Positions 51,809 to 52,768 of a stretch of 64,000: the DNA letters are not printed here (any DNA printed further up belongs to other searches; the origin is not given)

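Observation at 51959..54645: Phage-borne proteostasis module: ClpP-like protease, 2-TM membrane protein and GroEL-like chaperonin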

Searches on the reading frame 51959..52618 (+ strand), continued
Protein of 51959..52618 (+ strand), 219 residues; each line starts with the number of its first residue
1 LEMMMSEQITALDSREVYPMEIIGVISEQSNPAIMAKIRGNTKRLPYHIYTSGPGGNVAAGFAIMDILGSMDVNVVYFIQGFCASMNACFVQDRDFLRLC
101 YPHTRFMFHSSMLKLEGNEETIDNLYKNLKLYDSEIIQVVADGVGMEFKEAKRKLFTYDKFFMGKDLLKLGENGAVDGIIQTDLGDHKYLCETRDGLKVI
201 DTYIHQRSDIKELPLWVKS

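Call 66: search_solved_structures(query=A4, max_evalue=0.001, show_alignments=3)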
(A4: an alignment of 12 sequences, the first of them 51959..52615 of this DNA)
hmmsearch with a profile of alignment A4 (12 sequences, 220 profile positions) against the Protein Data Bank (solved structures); distinct sequences matched with E-value up to 0.001: 105 (the best 60 are shown).
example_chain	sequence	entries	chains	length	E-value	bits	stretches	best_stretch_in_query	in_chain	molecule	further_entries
6hwm_A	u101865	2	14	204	7e-16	61.6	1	37-182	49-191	ATP-dependent Clp protease proteolytic subunit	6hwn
4jcr_A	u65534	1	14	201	1.4e-15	60.6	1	10-159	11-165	ATP-dependent Clp protease proteolytic subunit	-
4jcq_A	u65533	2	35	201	1.9e-15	60.1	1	10-152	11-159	ATP-dependent Clp protease proteolytic subunit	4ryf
7uiv_H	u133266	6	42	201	1.5e-14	57.2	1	20-187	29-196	ATP-dependent Clp protease proteolytic subunit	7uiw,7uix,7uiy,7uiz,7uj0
9vhc_A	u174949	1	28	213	1.7e-14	57.1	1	37-183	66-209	ATP-dependent Clp protease proteolytic subunit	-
7m1m_A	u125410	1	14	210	1.8e-14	57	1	23-171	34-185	ATP-dependent Clp protease proteolytic subunit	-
8r04_A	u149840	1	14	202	1.9e-14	56.9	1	38-181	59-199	ATP-dependent Clp protease proteolytic subunit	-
9ndj_H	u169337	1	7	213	2e-14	56.8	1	36-171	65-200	ATP-dependent Clp protease proteolytic subunit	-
3hln_A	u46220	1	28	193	2.4e-14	56.6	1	20-180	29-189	ATP-dependent Clp protease proteolytic subunit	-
6sfx_A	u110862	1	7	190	3.4e-14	56.1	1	10-152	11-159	ATP-dependent Clp protease proteolytic subunit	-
8r05_A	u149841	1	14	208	3.4e-14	56.1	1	20-176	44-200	ATP-dependent Clp protease proteolytic subunit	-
6wr2_h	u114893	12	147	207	3.9e-14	55.9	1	20-183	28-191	ATP-dependent Clp protease proteolytic subunit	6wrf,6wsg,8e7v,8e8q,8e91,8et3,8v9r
4ryf_H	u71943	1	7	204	4e-14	55.8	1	21-184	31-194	ATP-dependent Clp protease proteolytic subunit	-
9irp_A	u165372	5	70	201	4.4e-14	55.7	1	20-187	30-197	ATP-dependent Clp protease proteolytic subunit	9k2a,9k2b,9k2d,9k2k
4jct_A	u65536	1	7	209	4.9e-14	55.6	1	21-184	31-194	ATP-dependent Clp protease proteolytic subunit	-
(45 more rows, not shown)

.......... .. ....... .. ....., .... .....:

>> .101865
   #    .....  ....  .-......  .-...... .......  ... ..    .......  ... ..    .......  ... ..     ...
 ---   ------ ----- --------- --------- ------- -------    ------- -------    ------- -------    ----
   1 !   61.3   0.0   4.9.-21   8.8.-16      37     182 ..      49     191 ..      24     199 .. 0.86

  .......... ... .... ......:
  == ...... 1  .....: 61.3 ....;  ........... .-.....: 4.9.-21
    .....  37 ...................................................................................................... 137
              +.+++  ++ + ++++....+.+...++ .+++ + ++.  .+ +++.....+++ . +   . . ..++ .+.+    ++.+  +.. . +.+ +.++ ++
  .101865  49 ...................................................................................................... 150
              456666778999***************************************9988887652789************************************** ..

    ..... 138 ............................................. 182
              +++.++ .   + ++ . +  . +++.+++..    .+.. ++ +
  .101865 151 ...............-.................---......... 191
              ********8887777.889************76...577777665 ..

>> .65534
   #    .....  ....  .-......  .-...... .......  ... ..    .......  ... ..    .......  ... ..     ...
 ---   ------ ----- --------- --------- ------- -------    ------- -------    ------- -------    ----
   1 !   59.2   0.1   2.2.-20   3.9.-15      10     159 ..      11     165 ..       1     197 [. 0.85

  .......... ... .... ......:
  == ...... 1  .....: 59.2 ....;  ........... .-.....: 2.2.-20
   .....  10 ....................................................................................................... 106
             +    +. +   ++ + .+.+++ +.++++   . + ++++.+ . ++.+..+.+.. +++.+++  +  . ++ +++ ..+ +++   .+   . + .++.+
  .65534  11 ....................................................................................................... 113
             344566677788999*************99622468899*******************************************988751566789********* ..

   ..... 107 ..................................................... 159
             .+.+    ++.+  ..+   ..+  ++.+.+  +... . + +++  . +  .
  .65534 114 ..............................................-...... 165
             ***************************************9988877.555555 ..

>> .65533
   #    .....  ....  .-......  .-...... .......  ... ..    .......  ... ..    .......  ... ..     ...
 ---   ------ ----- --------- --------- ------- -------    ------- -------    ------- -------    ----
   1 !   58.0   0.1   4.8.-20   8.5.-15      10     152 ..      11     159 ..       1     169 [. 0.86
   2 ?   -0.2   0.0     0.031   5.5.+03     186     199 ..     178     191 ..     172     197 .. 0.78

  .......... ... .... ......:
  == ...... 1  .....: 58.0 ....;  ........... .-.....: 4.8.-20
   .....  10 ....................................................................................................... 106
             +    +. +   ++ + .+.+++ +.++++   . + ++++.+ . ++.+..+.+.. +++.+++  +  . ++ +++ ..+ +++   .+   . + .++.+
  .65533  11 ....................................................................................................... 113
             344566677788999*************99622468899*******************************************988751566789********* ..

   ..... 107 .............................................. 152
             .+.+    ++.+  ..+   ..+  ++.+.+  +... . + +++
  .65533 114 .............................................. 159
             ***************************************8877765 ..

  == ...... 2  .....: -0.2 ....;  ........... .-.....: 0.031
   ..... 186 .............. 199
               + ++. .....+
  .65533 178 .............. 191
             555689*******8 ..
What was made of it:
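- On ClpP / peptidase S14 (Pfam PF00574): The profile of 12 homologues hits 105 PDB ClpP sequences, best E 7e-16 (call 66).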

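Call 86: get_annotated_region(hit=H119, flank=5000)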
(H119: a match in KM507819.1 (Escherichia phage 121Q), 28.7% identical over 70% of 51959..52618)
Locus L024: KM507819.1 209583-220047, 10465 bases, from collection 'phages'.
description: Escherichia phage 121Q, complete genome.
organism: Escherichia phage 121Q (NCBI taxid 1555202)
taxonomy: Viruses; Duplodnaviria; Heunggongvirae; Uroviricota; Caudoviricetes; Asteriusvirus; Asteriusvirus av121Q
host: Escherichia coli MuLB70.1; source: sewage; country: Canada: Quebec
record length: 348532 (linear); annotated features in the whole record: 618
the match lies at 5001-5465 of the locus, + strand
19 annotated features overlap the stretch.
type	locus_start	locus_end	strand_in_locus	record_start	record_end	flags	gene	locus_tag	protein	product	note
CDS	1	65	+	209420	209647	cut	457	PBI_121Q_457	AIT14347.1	chaperone protein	chaperone protein (DnaJ-like)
CDS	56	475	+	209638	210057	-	458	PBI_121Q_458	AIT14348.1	hypothetical protein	-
CDS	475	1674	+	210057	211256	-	459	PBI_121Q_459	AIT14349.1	hypothetical protein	-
CDS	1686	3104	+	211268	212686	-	460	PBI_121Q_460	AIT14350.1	DNA ligase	-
CDS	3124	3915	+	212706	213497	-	461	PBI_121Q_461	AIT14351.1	calcineurin-like phosphoesterase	-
CDS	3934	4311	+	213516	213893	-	462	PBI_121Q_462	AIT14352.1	hypothetical protein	-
CDS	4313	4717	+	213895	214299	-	463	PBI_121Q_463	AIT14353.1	hypothetical protein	-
CDS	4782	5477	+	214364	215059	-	464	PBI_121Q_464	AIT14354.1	protease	protease (ClpP-like)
CDS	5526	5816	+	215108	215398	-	465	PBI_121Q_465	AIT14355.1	hypothetical protein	-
CDS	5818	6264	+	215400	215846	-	466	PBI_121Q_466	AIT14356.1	hypothetical protein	-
CDS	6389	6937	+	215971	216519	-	467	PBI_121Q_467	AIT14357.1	hypothetical protein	-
CDS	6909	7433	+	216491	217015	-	468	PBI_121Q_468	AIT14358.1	structural protein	-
CDS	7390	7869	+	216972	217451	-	469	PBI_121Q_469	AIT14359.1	CMP/dCMP deaminase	-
CDS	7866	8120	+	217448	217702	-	470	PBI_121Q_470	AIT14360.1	hypothetical protein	-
CDS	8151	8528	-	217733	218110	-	471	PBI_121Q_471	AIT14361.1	structural protein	structural protein; Ig domain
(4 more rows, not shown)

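Call 98: fold_search(model_id=the predicted structure, library=pdb)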
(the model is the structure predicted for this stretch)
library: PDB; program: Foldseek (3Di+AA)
matches with E <= 10: 1323; with E <= 0.001: 393
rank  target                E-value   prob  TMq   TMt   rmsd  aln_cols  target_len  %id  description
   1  8szn_G                2.0e-05  1.00  0.31  0.36  11.0       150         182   17  Crystal structure of Neisseria meningitidis ClpP protease in complex with phosphine oxide compound ACP6-12 (released 2024-09-18)
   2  6naw_N                3.1e-05  1.00  0.31  0.38  10.8       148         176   17  Crystal structure of Neisseria meningitidis ClpP E58A activated mutant (released 2019-11-13)
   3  6naw_B                3.3e-05  1.00  0.31  0.37  11.0       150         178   17  Crystal structure of Neisseria meningitidis ClpP E58A activated mutant (released 2019-11-13)
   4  6naw_I                4.7e-05  1.00  0.31  0.37  10.8       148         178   17  Crystal structure of Neisseria meningitidis ClpP E58A activated mutant (released 2019-11-13)
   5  6naw_D                4.9e-05  1.00  0.31  0.37  10.9       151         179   16  Crystal structure of Neisseria meningitidis ClpP E58A activated mutant (released 2019-11-13)
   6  5g1s_R                4.9e-05  1.00  0.30  0.35  10.9       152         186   14  Open conformation of Francisella tularensis ClpP at 1.7 A (released 2016-10-19)
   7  9mjp_I                5.2e-05  1.00  0.31  0.37  10.9       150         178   17  Crystal structure of Neisseria meningitidis ClpP protease complex with boronate compound BC8a (released 2025-09-03)
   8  8szn_Z                5.9e-05  1.00  0.32  0.38  10.9       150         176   16  Crystal structure of Neisseria meningitidis ClpP protease in complex with phosphine oxide compound ACP6-12 (released 2024-09-18)
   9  6naw_E                5.9e-05  1.00  0.31  0.37  10.9       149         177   18  Crystal structure of Neisseria meningitidis ClpP E58A activated mutant (released 2019-11-13)
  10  6naw_C                6.3e-05  1.00  0.31  0.38  10.8       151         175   18  Crystal structure of Neisseria meningitidis ClpP E58A activated mutant (released 2019-11-13)
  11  6naw_G                7.1e-05  1.00  0.31  0.36  11.0       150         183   16  Crystal structure of Neisseria meningitidis ClpP E58A activated mutant (released 2019-11-13)
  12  9mk2_G                7.1e-05  1.00  0.31  0.36  10.8       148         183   16  Crystal structure of Neisseria meningitidis ClpP protease complex with noncovalent activator, ACP1-01 (released 2025-09-03)
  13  9mk2_B                7.5e-05  1.00  0.31  0.37  10.8       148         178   18  Crystal structure of Neisseria meningitidis ClpP protease complex with noncovalent activator, ACP1-01 (released 2025-09-03)
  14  5dkp_d                7.5e-05  1.00  0.31  0.36  10.9       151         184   18  Crystal Structure of N. meningitidis ClpP in complex with agonist ADEP A54556. (released 2016-01-27)
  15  9mk2_A                8.0e-05  1.00  0.31  0.37  10.9       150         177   17  Crystal structure of Neisseria meningitidis ClpP protease complex with noncovalent activator, ACP1-01 (released 2025-09-03)
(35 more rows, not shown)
